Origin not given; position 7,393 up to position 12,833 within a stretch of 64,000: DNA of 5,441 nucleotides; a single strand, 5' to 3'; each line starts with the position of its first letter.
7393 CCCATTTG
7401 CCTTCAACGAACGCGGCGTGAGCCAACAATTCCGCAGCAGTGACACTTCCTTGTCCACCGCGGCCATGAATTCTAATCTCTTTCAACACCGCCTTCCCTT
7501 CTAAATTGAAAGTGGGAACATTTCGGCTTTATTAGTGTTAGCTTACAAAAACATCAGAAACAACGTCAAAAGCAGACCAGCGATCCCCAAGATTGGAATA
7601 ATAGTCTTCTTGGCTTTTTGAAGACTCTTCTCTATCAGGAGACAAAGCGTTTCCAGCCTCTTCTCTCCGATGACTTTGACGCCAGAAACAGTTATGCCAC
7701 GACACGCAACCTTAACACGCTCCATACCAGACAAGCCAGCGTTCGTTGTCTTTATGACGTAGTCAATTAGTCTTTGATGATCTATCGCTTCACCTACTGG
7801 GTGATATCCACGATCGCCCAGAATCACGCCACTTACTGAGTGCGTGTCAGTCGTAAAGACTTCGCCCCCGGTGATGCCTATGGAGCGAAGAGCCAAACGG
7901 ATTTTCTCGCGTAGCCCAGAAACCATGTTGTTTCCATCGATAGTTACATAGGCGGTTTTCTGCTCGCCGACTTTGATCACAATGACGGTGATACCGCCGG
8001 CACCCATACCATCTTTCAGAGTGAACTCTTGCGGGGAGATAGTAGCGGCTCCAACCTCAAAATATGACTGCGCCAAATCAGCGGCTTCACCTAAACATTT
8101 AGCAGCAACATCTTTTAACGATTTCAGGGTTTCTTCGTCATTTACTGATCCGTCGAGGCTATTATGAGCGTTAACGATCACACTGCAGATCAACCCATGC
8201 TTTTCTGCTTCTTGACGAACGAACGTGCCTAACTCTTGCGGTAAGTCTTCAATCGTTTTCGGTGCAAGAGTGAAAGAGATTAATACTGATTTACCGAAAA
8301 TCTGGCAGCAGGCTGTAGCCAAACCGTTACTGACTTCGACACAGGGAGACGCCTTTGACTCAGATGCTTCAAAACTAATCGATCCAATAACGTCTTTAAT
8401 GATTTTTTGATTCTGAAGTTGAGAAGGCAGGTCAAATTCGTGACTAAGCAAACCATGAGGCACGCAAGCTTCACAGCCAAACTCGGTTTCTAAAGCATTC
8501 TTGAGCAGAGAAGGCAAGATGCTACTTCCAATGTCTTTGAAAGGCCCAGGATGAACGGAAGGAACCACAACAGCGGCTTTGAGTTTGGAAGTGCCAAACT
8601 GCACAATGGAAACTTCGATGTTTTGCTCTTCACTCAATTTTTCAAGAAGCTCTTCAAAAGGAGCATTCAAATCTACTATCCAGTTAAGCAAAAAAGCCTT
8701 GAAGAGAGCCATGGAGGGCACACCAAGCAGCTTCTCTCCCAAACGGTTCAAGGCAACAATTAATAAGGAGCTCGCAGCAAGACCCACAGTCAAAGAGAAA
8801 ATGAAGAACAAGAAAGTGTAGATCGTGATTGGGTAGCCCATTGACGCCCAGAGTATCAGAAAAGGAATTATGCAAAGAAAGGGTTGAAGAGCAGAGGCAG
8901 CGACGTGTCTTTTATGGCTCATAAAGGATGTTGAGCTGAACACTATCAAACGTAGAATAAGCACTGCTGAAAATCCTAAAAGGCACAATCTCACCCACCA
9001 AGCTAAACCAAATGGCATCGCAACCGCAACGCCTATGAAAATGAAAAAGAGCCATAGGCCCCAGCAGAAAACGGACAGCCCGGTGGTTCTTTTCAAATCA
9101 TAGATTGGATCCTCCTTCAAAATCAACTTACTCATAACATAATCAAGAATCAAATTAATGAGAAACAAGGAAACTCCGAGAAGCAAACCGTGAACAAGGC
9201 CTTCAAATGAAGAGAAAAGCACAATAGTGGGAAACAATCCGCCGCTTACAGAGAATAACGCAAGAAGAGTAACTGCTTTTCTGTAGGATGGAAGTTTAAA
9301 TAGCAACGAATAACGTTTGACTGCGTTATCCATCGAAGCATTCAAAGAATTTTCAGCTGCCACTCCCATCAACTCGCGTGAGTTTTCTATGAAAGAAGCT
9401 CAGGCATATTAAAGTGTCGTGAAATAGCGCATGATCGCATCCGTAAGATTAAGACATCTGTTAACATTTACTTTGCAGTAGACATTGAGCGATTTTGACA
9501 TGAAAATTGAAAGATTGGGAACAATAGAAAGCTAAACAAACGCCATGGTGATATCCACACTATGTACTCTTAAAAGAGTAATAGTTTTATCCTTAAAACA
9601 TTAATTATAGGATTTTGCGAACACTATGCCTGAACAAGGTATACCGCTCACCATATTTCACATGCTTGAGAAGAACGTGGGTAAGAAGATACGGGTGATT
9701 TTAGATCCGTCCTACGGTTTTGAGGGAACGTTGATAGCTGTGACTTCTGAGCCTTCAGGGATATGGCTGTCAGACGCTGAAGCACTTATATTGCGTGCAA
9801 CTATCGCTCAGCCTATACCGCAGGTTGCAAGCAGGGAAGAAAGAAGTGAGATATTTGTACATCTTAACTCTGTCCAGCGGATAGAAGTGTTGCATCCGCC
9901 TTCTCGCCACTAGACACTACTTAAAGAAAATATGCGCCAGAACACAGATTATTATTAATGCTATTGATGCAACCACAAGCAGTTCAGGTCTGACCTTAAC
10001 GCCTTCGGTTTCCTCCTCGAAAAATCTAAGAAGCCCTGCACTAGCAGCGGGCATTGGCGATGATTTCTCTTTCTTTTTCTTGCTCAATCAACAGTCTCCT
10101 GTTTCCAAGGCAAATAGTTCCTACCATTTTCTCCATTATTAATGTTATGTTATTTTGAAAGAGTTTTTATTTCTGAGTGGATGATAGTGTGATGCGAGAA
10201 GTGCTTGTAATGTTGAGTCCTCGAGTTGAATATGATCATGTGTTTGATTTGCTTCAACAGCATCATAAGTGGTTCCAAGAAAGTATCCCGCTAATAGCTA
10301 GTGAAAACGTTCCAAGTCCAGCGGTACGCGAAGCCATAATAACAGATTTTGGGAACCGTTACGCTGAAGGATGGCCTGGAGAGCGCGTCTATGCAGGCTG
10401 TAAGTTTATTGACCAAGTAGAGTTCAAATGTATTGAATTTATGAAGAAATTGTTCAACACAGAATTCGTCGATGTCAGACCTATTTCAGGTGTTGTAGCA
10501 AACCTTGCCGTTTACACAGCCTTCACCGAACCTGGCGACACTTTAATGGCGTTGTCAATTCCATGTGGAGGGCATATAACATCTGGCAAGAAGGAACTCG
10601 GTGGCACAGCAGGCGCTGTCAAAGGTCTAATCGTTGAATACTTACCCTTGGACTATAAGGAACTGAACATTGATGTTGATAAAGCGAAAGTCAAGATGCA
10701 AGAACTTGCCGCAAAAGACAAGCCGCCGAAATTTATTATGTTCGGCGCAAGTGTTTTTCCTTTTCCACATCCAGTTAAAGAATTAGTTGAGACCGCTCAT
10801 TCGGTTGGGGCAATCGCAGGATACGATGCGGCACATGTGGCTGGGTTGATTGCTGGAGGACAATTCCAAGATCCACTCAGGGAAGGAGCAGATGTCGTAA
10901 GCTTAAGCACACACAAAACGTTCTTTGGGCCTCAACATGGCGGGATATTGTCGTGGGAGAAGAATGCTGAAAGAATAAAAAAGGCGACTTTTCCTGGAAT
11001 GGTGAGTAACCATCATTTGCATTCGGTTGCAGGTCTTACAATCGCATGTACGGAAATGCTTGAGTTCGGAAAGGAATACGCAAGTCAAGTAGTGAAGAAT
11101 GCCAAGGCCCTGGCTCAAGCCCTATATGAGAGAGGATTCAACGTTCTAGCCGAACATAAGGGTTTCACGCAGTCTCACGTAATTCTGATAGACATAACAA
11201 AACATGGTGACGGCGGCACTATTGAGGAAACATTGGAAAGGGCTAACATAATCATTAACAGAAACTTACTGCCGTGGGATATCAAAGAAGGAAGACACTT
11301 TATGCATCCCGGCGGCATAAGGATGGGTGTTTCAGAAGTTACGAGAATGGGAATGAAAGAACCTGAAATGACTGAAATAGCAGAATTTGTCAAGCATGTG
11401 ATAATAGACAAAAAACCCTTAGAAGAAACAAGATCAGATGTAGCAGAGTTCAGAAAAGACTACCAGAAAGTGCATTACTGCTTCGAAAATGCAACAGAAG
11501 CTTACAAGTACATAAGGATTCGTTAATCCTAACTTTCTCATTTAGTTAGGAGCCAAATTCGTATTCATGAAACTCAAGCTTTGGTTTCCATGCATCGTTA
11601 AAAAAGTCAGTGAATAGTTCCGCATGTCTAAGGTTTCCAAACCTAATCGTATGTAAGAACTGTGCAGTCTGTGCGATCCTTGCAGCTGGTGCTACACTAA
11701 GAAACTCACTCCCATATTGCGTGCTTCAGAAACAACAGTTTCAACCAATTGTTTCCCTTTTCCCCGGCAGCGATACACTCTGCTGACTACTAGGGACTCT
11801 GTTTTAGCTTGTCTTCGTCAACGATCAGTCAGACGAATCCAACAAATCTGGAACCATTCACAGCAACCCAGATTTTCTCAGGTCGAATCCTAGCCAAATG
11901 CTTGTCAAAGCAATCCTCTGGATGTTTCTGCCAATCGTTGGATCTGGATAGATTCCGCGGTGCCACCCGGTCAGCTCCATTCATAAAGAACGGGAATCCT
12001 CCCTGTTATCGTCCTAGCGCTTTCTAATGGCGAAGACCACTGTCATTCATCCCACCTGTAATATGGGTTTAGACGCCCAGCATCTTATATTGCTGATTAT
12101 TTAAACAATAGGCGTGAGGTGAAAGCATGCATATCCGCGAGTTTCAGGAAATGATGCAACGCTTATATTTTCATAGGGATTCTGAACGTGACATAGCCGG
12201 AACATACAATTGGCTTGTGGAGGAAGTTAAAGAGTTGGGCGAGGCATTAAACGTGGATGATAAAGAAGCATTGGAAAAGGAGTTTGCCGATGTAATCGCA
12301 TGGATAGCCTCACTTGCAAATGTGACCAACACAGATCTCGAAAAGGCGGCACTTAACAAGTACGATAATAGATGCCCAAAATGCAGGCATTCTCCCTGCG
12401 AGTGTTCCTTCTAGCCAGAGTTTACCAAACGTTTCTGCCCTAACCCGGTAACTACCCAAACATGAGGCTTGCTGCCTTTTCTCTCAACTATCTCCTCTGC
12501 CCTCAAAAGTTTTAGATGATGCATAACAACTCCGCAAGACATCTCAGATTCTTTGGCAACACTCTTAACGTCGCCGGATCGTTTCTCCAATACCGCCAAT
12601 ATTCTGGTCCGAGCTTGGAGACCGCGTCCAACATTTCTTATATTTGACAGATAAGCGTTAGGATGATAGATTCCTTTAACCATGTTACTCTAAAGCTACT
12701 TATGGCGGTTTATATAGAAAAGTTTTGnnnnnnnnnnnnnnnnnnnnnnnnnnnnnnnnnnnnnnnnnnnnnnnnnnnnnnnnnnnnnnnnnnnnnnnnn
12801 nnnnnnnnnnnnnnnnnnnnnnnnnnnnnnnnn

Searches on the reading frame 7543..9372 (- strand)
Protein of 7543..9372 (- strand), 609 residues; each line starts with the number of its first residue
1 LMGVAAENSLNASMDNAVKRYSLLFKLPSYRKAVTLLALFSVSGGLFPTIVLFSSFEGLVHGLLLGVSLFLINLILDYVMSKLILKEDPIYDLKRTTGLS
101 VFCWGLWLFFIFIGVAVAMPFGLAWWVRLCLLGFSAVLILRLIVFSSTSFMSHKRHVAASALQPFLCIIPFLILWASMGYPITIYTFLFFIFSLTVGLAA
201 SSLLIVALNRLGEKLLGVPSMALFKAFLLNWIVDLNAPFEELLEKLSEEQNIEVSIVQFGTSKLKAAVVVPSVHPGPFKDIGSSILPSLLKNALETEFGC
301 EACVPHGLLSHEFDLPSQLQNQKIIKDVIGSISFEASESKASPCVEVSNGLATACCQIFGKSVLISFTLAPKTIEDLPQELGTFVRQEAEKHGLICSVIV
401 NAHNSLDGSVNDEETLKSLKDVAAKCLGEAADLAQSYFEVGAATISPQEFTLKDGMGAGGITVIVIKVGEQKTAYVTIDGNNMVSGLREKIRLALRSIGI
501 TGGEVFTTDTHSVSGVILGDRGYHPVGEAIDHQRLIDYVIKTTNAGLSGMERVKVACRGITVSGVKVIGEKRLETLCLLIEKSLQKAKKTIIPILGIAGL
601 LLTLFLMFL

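Call 62: search_protein_families(library=pfam, proteins=[window:7543-9372:-], max_evalue=0.01)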
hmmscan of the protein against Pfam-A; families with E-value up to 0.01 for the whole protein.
window:7543-9372:- (609 aa): 1 family
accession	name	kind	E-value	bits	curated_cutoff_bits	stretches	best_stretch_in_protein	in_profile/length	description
PF09843.14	DUF2070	-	2.2e-118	396.4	30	1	19-598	3-557/561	Predicted membrane protein (DUF2070)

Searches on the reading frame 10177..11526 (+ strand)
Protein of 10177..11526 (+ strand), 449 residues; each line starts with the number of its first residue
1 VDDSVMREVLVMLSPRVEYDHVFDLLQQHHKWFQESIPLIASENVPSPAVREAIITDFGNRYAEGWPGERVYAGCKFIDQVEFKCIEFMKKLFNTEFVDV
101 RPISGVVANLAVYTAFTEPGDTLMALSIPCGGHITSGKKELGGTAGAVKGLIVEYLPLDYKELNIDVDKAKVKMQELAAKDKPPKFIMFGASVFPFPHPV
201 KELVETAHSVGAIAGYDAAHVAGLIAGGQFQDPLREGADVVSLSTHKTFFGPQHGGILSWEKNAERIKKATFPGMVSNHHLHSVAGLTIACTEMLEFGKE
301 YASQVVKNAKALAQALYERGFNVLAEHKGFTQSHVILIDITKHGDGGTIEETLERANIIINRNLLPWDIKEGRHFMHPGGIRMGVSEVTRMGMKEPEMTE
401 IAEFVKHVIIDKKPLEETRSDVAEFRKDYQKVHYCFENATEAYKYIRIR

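Call 62: search_protein_families(library=pfam, proteins=[window:10177-11526:+], max_evalue=0.01)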
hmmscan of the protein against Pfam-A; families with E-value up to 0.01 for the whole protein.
window:10177-11526:+ (449 aa): 3 families
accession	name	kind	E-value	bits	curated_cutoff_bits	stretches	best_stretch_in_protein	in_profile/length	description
PF00464.25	SHMT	-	1.2e-77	261.6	27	1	21-405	7-399/399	Serine hydroxymethyltransferase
PF00266.25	Aminotran_5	-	0.0034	16.9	21.5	1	198-274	156-228/371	Aminotransferase class-V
PF03841.19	SelA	-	0.0037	16.8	22.8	1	223-272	189-238/367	L-seryl-tRNA selenium transferase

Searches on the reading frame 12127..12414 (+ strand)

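Call 62: search_protein_families(library=pfam, proteins=[window:12127-12414:+], max_evalue=0.01)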
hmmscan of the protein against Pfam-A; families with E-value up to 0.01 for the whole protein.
window:12127-12414:+ (95 aa): 2 families
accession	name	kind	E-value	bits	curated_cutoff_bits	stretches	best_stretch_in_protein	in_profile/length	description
PF03819.22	MazG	-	6.7e-12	45.9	22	1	26-86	6-73/74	MazG nucleotide pyrophosphohydrolase domain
PF01503.22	PRA-PH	-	0.0044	17.8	21.3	1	26-72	30-76/86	Phosphoribosyl-ATP pyrophosphohydrolase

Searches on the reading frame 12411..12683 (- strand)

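Call 62: search_protein_families(library=pfam, proteins=[window:12411-12683:-], max_evalue=0.01)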
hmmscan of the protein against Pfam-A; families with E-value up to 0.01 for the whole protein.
window:12411-12683:- (90 aa): 3 families
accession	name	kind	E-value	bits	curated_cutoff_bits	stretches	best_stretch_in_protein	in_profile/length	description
PF01022.26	HTH_5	-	1.8e-05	24.9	22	1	24-67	3-46/47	Bacterial regulatory protein, arsR family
PF24270.1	HTH_Cmi2_C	-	0.0012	19.5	27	1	25-71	77-123/125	Cmi2, C-terminal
PF24266.1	HTH_HVO_0163_N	-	0.0097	16.4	31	0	24-69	3-49/70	HVO_0163, N-terminal HTH domain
